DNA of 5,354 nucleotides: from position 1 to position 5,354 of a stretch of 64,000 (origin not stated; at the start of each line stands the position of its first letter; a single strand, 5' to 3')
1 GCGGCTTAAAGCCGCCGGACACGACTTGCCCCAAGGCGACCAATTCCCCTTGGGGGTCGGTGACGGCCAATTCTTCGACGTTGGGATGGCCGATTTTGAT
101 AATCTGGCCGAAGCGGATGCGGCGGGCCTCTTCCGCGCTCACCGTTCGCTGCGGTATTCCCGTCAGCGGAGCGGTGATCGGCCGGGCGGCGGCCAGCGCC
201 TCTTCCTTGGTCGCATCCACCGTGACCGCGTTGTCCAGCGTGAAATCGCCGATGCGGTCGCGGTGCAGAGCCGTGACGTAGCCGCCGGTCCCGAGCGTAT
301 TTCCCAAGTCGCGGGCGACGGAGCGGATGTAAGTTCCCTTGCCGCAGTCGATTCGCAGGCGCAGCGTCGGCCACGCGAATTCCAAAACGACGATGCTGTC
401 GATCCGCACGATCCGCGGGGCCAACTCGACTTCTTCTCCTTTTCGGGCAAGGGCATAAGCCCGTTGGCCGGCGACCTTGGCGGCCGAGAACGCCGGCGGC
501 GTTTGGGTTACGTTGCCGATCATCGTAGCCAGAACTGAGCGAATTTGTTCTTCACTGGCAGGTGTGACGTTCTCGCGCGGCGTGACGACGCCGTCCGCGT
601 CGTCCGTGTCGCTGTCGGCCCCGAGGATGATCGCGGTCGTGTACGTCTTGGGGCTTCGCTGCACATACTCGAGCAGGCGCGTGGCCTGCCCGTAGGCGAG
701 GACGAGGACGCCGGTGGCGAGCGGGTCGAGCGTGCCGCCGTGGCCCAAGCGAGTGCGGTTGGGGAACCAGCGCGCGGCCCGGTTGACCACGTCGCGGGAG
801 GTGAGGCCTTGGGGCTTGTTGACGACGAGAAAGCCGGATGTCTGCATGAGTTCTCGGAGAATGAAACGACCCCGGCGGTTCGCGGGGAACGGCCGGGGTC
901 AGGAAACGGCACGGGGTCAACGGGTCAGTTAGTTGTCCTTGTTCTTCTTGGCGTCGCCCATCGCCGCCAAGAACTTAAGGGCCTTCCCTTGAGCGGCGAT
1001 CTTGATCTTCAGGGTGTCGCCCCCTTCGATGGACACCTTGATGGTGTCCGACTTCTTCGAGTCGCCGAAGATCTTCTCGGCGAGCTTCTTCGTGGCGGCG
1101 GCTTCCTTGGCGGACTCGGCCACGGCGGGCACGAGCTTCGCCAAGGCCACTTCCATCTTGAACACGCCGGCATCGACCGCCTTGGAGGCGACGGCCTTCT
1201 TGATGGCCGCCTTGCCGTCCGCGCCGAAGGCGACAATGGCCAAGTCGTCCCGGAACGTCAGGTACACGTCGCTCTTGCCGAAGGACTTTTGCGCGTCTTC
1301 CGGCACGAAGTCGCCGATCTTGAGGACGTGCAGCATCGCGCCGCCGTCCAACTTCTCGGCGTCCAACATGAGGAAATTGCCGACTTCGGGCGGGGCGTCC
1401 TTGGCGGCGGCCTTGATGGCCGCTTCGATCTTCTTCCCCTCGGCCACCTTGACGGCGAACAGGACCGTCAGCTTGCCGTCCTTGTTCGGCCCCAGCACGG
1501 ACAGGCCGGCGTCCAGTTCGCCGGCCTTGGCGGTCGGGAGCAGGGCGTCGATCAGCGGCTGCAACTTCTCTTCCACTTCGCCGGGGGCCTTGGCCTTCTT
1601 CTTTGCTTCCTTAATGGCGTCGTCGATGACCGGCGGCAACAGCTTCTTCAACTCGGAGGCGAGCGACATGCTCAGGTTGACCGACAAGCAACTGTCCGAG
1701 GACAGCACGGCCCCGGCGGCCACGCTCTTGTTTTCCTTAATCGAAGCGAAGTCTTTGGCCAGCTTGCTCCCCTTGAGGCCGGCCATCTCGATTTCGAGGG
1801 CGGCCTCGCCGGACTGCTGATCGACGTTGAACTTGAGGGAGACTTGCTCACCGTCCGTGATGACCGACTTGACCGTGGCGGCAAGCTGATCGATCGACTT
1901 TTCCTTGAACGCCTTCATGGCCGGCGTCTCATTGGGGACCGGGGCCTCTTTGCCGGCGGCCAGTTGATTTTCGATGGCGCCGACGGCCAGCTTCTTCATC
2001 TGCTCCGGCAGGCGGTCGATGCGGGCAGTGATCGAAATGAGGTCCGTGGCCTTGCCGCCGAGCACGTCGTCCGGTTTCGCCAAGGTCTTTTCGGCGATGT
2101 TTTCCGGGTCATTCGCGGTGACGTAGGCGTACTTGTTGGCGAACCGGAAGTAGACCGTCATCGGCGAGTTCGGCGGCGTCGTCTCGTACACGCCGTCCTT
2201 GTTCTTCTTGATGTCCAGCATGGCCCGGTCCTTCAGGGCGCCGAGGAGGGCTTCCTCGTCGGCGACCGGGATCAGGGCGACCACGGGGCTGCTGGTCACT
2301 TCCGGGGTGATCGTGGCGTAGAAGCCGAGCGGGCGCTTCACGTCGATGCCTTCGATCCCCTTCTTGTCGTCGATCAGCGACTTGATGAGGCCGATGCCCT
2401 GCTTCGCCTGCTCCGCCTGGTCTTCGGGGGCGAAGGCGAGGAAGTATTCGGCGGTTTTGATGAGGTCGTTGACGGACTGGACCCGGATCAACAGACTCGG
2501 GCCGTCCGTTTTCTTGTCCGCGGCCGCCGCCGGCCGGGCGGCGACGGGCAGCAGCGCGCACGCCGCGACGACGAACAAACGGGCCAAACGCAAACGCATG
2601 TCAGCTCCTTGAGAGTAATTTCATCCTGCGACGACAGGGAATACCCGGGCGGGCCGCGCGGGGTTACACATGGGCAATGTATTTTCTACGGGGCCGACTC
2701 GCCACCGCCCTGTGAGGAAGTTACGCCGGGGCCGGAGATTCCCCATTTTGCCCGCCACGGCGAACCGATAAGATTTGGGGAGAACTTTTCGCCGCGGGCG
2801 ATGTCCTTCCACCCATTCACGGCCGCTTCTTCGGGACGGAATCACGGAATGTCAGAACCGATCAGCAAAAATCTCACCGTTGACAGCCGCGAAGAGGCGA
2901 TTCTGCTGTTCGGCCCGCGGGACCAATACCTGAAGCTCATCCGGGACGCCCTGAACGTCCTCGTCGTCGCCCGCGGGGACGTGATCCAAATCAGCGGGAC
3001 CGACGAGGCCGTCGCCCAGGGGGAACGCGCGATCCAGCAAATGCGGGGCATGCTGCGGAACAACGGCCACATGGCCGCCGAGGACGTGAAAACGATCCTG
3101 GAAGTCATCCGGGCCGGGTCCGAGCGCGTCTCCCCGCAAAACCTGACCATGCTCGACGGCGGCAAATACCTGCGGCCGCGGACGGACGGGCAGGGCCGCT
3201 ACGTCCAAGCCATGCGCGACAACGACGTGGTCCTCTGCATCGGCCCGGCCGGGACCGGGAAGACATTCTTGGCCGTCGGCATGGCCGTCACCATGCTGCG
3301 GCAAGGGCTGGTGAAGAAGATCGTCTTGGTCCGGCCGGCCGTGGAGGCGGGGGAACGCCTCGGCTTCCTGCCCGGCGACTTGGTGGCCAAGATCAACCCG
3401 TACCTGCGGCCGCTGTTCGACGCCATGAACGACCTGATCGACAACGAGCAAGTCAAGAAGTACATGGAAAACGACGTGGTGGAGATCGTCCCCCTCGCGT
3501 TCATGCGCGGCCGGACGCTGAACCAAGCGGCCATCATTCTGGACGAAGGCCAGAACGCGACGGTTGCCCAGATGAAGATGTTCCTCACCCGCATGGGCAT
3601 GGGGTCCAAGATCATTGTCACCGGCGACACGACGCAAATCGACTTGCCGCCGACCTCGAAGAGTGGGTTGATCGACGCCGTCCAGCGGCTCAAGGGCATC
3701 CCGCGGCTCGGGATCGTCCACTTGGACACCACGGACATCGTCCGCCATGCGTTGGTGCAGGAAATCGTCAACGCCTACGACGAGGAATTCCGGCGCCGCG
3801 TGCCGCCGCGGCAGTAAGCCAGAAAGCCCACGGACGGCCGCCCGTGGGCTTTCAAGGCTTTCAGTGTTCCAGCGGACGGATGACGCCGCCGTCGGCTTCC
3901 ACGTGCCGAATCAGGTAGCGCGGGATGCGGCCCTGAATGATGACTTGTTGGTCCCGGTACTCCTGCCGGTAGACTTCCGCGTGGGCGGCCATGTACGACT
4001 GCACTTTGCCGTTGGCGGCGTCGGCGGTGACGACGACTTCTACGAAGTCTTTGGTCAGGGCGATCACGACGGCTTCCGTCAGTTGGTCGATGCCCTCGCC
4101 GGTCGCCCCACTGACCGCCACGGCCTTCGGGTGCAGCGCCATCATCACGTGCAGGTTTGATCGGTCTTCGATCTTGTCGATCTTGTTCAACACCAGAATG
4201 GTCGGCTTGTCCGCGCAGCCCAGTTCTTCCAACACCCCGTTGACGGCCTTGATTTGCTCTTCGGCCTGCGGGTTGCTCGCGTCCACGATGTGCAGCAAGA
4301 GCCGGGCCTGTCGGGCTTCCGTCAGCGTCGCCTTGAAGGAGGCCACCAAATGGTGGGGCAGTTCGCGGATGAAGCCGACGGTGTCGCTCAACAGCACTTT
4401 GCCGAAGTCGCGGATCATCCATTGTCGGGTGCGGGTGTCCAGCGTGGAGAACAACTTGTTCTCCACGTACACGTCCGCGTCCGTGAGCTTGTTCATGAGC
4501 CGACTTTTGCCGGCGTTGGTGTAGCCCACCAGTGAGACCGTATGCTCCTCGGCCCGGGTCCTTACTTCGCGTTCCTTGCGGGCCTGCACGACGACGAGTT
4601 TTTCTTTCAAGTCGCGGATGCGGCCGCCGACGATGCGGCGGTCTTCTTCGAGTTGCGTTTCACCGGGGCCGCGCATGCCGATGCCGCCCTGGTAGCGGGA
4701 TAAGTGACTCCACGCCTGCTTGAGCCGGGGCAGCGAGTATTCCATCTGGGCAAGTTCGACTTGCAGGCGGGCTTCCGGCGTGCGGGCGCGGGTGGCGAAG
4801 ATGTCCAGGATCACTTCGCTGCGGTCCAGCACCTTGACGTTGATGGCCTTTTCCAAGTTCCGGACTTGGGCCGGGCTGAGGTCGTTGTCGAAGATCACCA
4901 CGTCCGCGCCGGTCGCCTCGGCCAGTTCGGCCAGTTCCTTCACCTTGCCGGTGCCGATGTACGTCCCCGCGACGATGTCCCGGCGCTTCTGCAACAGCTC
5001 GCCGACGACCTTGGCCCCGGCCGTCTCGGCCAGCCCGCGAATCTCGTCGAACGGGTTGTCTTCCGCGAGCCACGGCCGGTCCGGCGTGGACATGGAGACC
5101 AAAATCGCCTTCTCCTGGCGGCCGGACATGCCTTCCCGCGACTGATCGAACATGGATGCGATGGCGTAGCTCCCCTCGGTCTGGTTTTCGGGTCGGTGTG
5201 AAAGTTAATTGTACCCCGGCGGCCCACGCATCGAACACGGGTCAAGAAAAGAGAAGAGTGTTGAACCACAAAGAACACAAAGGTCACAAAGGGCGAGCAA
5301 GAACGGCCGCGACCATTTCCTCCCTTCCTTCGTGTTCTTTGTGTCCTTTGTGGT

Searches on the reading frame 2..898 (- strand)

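Call 77: search_protein_families(library=pfam, proteins=[window:2-898:-], max_evalue=0.0001)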
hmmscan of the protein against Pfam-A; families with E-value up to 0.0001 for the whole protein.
window:2-898:- (299 aa): 3 families
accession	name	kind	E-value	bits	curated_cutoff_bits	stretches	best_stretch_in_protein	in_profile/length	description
PF01509.24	TruB_N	-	1.9e-49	168.3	27.3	1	47-191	5-149/149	TruB family pseudouridylate synthase (N terminal domain)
PF16198.10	TruB_C_2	-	3.3e-07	30.8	29.3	1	192-232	1-41/66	tRNA pseudouridylate synthase B C-terminal domain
PF09142.17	TruB_C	-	1.4e-06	28.4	28.7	1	249-289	2-41/56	tRNA Pseudouridine synthase II, C terminal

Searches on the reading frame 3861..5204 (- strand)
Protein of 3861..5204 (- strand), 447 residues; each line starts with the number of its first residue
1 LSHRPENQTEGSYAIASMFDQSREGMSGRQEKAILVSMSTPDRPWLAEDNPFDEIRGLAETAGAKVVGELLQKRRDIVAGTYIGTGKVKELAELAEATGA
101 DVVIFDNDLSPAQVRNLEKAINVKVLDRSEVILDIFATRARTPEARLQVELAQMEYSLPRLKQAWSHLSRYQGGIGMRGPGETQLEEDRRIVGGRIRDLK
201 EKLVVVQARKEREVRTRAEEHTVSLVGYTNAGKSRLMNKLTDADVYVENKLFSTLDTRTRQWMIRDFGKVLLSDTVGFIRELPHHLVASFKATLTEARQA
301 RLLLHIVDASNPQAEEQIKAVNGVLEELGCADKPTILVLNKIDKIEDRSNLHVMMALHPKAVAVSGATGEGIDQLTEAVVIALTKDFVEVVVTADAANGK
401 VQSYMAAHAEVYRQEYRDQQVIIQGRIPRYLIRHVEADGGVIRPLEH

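Call 77: search_protein_families(library=pfam, proteins=[window:3861-5204:-], max_evalue=0.0001)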
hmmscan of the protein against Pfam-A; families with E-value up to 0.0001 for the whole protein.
window:3861-5204:- (447 aa): 5 families
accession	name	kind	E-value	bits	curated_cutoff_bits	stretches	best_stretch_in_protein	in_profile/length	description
PF13167.11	GTP-bdg_N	-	2.8e-33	114.8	25.4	1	52-137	4-89/89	GTP-binding GTPase N-terminal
PF16360.10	GTP-bdg_M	-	4.6e-27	94.8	29.5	1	139-217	1-79/79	GTP-binding GTPase Middle Region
PF01926.29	MMR_HSR1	-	1.1e-21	77.4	21.9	1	223-341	2-113/113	50S ribosome-binding GTPase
PF02421.24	FeoB_N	-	2.1e-09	37.5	27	1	222-378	2-155/156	Ferrous iron transport protein B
PF03193.22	RsgA_GTPase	-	2.3e-05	24.7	30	0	202-246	85-132/174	RsgA GTPase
